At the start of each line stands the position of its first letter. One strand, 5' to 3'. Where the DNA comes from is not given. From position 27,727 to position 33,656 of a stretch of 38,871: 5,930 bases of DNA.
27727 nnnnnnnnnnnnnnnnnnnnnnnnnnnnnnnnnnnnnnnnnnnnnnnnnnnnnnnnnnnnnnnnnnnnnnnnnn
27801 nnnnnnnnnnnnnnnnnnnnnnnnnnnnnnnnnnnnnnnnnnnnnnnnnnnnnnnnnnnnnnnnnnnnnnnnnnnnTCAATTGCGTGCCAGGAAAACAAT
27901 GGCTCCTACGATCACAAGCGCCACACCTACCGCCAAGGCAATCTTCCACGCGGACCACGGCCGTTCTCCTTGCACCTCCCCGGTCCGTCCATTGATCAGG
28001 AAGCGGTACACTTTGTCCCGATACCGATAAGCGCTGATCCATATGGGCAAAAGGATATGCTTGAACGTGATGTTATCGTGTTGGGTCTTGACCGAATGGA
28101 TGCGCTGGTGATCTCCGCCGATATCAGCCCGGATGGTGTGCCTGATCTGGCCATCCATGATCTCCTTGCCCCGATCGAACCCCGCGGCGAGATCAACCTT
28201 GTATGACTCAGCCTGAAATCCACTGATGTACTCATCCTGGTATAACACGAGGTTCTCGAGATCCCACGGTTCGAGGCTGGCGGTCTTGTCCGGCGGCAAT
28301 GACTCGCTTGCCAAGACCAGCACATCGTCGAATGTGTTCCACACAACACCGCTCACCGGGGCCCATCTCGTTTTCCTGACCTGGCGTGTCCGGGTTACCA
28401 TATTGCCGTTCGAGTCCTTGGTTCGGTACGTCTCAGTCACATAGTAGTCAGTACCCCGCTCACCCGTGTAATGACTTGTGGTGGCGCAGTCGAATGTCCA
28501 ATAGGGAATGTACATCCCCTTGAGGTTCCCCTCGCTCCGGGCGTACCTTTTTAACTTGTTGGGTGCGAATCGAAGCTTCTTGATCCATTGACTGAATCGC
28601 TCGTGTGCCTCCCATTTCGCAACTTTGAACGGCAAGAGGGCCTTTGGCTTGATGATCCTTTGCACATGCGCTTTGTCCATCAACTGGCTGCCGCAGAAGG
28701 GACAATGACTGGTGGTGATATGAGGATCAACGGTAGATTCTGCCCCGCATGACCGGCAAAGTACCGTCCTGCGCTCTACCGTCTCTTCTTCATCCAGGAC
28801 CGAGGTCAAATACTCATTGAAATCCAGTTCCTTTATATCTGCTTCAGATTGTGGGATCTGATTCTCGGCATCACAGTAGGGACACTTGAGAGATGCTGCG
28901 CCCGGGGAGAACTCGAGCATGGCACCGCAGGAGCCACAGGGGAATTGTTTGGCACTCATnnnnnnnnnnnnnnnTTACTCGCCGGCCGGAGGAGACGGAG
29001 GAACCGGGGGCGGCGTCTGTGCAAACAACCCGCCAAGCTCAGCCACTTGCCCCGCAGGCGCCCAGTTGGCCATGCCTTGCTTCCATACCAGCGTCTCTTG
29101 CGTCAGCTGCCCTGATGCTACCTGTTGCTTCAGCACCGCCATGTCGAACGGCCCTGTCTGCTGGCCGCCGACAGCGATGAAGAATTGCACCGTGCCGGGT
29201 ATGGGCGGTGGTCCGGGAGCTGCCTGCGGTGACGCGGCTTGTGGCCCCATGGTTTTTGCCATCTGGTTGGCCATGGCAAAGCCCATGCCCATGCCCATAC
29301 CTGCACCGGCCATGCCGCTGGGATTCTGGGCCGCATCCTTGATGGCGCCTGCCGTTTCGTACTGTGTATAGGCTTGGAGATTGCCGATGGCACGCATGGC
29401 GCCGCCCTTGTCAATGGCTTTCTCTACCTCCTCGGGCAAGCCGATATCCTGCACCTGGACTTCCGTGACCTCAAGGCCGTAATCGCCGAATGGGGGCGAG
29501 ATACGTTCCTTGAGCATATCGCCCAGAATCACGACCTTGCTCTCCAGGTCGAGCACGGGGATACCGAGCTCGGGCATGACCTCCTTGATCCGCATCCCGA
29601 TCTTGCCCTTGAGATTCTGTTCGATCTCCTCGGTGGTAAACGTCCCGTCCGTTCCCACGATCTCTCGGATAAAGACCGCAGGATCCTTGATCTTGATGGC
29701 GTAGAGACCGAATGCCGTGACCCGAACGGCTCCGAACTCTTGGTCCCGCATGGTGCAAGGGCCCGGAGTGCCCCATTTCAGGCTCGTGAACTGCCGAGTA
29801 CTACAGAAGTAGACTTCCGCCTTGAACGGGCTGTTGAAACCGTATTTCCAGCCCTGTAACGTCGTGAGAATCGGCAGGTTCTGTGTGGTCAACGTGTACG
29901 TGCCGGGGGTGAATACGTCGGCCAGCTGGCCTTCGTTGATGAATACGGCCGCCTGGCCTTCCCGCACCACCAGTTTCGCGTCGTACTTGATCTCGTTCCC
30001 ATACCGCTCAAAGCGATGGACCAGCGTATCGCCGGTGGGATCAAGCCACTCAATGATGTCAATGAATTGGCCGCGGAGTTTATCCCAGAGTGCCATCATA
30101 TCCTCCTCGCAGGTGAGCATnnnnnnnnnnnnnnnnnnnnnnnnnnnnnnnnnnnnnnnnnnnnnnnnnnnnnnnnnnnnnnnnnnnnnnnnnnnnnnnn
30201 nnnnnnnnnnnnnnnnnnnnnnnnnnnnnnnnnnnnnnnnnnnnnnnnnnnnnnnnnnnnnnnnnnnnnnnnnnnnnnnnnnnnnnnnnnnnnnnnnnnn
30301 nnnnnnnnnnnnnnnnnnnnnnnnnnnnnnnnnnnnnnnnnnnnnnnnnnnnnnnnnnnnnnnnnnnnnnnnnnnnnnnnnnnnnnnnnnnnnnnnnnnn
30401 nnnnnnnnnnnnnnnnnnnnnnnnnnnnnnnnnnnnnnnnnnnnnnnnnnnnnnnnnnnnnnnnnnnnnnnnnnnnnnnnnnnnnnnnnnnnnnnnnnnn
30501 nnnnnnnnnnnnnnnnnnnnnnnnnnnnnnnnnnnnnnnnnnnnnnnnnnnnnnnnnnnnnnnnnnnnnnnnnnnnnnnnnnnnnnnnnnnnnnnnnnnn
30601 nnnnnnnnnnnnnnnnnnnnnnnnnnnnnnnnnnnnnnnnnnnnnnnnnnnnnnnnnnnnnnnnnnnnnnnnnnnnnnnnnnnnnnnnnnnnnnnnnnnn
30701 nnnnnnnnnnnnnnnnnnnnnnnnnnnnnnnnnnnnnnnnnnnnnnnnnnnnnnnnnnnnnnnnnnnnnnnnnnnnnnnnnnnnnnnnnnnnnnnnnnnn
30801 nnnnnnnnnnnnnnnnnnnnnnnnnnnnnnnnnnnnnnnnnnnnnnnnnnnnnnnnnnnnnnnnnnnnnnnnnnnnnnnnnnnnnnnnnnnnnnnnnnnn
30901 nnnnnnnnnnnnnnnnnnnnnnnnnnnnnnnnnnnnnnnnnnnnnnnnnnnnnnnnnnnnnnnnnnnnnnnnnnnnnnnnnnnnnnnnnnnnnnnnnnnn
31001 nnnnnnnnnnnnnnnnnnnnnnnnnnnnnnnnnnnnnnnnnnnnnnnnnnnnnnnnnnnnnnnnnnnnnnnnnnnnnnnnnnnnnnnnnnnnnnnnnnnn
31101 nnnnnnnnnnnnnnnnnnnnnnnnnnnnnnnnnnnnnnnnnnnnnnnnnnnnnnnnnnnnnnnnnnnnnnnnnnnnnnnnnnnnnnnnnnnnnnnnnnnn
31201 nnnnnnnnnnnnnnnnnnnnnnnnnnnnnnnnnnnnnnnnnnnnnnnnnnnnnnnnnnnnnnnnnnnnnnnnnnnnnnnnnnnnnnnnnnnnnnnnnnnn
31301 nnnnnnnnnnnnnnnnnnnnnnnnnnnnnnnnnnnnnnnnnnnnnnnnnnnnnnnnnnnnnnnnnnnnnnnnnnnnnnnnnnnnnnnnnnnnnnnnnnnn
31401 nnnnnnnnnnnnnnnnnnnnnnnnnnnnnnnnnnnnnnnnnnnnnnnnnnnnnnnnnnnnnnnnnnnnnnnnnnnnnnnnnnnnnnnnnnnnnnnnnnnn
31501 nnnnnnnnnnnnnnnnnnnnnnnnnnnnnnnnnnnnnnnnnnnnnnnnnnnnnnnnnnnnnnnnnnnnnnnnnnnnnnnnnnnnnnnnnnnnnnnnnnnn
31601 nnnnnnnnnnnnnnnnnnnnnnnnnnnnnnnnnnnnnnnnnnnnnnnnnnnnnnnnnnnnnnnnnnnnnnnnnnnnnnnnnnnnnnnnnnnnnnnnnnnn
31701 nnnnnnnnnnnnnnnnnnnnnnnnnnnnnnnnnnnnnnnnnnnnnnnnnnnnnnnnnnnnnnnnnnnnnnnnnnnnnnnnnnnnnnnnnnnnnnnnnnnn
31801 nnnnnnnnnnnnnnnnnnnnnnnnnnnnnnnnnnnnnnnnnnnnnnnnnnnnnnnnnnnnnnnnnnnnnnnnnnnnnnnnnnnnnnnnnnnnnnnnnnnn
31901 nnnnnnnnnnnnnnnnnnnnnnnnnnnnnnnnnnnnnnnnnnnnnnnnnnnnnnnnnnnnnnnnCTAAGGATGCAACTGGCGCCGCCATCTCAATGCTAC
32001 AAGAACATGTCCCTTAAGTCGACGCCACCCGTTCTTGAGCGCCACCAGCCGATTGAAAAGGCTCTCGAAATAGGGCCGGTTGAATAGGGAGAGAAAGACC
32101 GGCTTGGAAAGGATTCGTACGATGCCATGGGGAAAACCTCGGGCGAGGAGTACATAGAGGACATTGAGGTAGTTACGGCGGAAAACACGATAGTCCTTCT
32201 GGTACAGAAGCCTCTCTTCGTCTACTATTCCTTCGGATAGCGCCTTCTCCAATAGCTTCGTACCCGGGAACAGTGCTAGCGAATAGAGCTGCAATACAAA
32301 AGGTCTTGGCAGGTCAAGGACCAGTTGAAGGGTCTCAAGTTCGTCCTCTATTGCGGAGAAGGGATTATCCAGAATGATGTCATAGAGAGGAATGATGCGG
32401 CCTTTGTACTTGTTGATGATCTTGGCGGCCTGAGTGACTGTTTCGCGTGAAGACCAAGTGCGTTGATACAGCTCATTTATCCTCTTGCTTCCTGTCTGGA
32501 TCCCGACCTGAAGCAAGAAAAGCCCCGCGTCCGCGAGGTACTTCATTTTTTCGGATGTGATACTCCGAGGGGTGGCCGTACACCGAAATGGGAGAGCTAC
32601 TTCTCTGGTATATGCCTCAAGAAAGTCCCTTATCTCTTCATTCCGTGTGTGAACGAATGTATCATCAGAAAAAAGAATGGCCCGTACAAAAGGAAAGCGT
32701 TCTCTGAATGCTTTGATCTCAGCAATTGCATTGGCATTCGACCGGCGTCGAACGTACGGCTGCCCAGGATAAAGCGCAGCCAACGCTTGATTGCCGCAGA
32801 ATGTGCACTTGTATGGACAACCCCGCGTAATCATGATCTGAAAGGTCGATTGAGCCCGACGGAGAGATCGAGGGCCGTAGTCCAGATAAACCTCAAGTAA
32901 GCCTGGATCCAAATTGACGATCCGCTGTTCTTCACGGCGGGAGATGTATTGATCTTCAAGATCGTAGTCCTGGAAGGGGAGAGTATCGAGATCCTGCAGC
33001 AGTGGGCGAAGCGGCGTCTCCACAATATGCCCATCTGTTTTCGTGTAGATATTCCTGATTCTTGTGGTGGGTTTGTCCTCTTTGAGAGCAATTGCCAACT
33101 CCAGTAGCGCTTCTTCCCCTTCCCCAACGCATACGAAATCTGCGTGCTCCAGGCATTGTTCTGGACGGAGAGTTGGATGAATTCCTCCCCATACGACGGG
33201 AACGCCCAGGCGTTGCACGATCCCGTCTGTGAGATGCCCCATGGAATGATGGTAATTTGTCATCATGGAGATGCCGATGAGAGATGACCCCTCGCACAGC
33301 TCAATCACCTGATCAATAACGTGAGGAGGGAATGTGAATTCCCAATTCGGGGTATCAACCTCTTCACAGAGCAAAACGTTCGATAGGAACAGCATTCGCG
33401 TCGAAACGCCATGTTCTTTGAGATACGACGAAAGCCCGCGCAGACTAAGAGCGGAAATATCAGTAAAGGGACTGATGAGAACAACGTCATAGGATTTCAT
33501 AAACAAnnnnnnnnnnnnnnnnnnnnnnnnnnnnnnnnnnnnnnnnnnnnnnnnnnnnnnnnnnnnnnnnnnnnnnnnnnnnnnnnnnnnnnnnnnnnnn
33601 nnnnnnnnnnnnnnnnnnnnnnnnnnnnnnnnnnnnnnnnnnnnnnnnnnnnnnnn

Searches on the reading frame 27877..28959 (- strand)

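Call 39: search_protein_families(library=pfam, proteins=[window:27877-28959:-], max_evalue=0.01)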
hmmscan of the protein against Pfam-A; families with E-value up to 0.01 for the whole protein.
window:27877-28959:- (360 aa): 9 families
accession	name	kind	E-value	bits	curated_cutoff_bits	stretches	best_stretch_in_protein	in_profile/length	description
PF23548.1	Zn_ribbon_FGT1_2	-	1.6e-07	31.2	27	1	5-32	2-29/35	FORGETTER1 second zinc ribbon domain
PF23547.1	Zn_ribbon_FGT1_1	-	0.00011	22.2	27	1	5-36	2-33/35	FORGETTER1 first zinc ribbon domain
PF08271.17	Zn_Ribbon_TF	-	0.00012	22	29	0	68-97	3-33/43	TFIIB zinc-binding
PF06943.17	zf-LSD1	-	0.00014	22.1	20.2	1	8-31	1-24/25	LSD1 zinc finger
PF01155.25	HypA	-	0.0002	21.8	28.9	0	64-94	69-97/112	Hydrogenase/urease nickel incorporation, metallochaperone, hypA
PF14599.11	zinc_ribbon_6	-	0.00064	20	27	1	58-91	22-55/59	Zinc-ribbon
PF06221.18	zf-C2HC5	-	0.00066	20.1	25.8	0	66-103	18-54/54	Putative zinc finger motif, C2HC5-type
PF12773.13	DZR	-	0.0012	19.4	27.3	0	7-35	14-36/45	Double zinc ribbon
PF07754.17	HVO_2753_ZBP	-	0.0056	16.9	33.2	0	68-93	1-26/46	Small zinc finger protein HVO_2753-like, Zn-binding pocket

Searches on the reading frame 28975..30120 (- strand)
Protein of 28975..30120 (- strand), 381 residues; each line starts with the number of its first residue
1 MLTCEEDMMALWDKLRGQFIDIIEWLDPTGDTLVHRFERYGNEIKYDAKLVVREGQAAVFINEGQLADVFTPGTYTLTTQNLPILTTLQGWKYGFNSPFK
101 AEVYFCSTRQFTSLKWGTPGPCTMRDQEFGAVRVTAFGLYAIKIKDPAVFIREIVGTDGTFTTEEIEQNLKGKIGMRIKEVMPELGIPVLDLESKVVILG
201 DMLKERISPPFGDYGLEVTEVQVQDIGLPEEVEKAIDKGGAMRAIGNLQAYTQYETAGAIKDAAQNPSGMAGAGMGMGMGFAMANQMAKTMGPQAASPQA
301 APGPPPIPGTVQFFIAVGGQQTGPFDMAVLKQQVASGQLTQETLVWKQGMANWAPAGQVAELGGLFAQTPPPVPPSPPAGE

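Call 11: search_protein_families(library=pfam, proteins=[window:28975-30120:-], max_evalue=0.01)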
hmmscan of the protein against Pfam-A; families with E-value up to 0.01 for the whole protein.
window:28975-30120:- (381 aa): 3 families
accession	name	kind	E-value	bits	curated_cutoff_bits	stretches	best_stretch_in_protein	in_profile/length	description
PF13421.11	Band_7_1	-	2.5e-103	344.6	24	1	34-243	1-210/211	SPFH domain-Band 7 family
PF14237.11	GYF_2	-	4.3e-21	74.9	25.8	1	314-362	2-50/50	GYF domain 2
PF01145.31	Band_7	-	1.3e-18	68.1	23.6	1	51-251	2-170/176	SPFH domain / Band 7 family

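Call 18: find_encoding_contigs(protein=window:28975-30120:-, flank=10000, max_places=6)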
Protein window:28975-30120:- (381 aa): no gene with exactly this product is on record in the collection.

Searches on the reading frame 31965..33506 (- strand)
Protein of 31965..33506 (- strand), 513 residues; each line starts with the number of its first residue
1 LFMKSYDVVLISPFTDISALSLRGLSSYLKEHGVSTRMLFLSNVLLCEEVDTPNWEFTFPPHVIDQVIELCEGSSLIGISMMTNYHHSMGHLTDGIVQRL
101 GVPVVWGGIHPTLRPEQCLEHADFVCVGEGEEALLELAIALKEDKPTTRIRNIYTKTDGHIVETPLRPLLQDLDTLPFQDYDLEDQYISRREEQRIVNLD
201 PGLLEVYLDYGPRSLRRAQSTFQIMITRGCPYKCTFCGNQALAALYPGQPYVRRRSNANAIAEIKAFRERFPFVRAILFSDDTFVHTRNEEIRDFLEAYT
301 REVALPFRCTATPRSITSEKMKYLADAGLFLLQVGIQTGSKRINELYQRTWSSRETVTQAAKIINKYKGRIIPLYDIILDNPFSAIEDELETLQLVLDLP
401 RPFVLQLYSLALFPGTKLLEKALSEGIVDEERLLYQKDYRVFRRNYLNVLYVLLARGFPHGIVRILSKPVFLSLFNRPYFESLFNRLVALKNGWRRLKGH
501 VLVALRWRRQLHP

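Call 11: search_protein_families(library=pfam, proteins=[window:31965-33506:-], max_evalue=0.01)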
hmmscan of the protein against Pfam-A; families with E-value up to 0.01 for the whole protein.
window:31965-33506:- (513 aa): 3 families
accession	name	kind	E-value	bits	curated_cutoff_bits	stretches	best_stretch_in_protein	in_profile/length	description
PF04055.27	Radical_SAM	-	1.4e-15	58.3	29.5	1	225-370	2-142/166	Radical SAM superfamily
PF02310.24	B12-binding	-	1.2e-14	54.6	32.1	1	8-137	3-120/121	B12 binding domain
PF19864.5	Radical_SAM_N2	-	0.00033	20.6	29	1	103-149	87-133/151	Radical SAM proteins, N-terminal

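Call 42: find_homologous_proteins(query=window:31965-33506:-, max_evalue=1e-50)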
Query window:31965-33506:- (513 aa): 584 proteins with E <= 1e-50 among 8000 candidates; the best 120 are listed.
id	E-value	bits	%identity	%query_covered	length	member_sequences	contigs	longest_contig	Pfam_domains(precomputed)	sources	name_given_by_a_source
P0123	0.0e+0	1169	100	100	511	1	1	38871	PF04055.28,PF02310.25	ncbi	-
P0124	0.0e+0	1026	86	99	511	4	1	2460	PF04055.28,PF02310.25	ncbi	-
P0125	1.1e-293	992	84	99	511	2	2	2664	PF04055.28,PF02310.25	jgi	-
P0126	2.4e-252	856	72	99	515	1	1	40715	PF04055.28,PF02310.25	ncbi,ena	-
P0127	5.1e-252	855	71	99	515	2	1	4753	PF04055.28,PF02310.25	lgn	-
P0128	3.7e-245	832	69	99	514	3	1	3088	PF04055.28,PF02310.25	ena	-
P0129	8.3e-242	821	69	99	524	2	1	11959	PF04055.28,PF02310.25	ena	-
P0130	5.8e-229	779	69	92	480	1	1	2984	PF04055.28,PF02310.25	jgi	jgi:radical SAM superfamily enzyme YgiQ (UPF0313 family)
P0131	4.3e-134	466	42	95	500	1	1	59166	PF04055.28,PF02310.25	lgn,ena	-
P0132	7.8e-133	462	46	92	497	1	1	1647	PF04055.28,PF02310.25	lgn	-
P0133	5.9e-131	456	45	93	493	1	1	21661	PF04055.28,PF19864.6,PF02310.25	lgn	-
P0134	1.7e-128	448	43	94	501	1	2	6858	PF04055.28,PF02310.25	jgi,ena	-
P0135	1.5e-126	441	43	92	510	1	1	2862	PF04055.28,PF02310.25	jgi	jgi:radical SAM superfamily enzyme YgiQ (UPF0313 family)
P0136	2.9e-126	440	43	96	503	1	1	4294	PF04055.28,PF02310.25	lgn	-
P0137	1.6e-124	434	42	96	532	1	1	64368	PF04055.28,PF19864.6,PF02310.25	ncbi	-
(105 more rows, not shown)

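Call 43: find_encoding_contigs(protein=P0126, flank=10000, max_places=3)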
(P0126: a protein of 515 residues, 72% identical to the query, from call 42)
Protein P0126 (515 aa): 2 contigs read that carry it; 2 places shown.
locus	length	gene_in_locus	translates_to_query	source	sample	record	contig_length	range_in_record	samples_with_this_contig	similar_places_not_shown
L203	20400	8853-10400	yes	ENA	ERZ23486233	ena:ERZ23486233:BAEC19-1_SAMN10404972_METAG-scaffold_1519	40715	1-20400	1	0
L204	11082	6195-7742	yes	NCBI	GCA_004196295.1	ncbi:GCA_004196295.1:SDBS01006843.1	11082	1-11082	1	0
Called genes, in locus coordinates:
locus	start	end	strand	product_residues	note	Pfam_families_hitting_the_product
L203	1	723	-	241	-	?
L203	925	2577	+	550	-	PF13231:PMT_2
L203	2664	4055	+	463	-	PF13727:CoA_binding_3, PF02397:Bac_transf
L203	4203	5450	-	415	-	PF05935:Arylsulfotrans, PF14269:Arylsulfotran_2 (weak)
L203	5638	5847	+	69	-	-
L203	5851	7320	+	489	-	PF01663:Phosphodiest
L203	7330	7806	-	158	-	-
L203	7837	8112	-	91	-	-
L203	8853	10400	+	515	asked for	PF02310:B12-binding, PF04055:Radical_SAM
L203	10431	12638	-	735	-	PF19313:DUF5916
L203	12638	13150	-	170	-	PF01613:Flavin_Reduct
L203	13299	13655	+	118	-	-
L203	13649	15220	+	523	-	-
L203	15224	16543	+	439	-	PF05402:PqqD (faint), PF04055:Radical_SAM, PF13186:SPASM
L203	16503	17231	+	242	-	PF13489:Methyltransf_23, PF13847:Methyltransf_31, PF08241:Methyltransf_11, PF08242:Methyltransf_12, PF13649:Methyltransf_25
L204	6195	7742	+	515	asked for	PF02310:B12-binding, PF04055:Radical_SAM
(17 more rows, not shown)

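Call 44: find_encoding_contigs(protein=P0129, flank=10000, max_places=3)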
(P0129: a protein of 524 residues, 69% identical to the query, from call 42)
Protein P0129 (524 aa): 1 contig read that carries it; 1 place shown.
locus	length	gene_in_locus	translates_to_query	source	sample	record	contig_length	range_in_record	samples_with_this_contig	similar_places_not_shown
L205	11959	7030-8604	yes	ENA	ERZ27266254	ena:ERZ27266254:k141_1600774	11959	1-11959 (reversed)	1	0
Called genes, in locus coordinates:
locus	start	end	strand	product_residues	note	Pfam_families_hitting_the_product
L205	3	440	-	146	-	?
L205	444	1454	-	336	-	PF00535:Glycos_transf_2, PF10111:Glyco_tranf_2_2, PF13641:Glyco_tranf_2_3, PF13632:Glyco_trans_2_3 (weak)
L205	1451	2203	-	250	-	PF00535:Glycos_transf_2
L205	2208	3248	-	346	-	PF13641:Glyco_tranf_2_3, PF00535:Glycos_transf_2, PF10111:Glyco_tranf_2_2, PF13632:Glyco_trans_2_3 (weak)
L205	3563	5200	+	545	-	PF02310:B12-binding, PF04055:Radical_SAM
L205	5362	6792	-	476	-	PF02310:B12-binding, PF04055:Radical_SAM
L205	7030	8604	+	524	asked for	PF02310:B12-binding, PF04055:Radical_SAM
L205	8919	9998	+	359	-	PF01795:Methyltransf_5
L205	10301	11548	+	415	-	PF04235:DUF418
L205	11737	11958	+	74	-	?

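Call 45: find_encoding_contigs(protein=P0124, flank=10000, max_places=4)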
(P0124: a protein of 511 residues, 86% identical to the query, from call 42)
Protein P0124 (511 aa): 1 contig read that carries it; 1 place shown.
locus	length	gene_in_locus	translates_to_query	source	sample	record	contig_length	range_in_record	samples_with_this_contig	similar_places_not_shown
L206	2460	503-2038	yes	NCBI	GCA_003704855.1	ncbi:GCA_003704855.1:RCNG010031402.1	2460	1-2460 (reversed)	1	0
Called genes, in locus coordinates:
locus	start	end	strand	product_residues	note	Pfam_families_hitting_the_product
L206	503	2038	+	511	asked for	PF02310:B12-binding, PF04055:Radical_SAM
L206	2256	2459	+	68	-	?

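Call 46: find_encoding_contigs(protein=P0125, flank=10000, max_places=4)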
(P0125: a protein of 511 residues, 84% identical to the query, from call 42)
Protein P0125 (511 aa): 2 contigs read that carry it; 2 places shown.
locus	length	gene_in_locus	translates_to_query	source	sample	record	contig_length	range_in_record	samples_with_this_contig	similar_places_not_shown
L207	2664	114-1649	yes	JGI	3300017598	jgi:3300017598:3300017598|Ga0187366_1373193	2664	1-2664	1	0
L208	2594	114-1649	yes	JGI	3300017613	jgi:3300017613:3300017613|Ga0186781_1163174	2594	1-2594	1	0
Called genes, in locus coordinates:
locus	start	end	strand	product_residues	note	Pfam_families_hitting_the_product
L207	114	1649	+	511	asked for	PF02310:B12-binding, PF04055:Radical_SAM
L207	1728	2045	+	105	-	PF01035:DNA_binding_1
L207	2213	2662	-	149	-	?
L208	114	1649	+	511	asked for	PF02310:B12-binding, PF04055:Radical_SAM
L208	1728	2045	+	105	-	PF01035:DNA_binding_1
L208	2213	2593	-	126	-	PF00188:CAP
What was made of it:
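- Contigs of relatives are short (2.4-2.7 kb), which suggests that repeats fragment these assemblies (calls 45, 46).
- Tried and rejected: Synteny test through the B12-radical SAM neighbour (calls 42-46).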
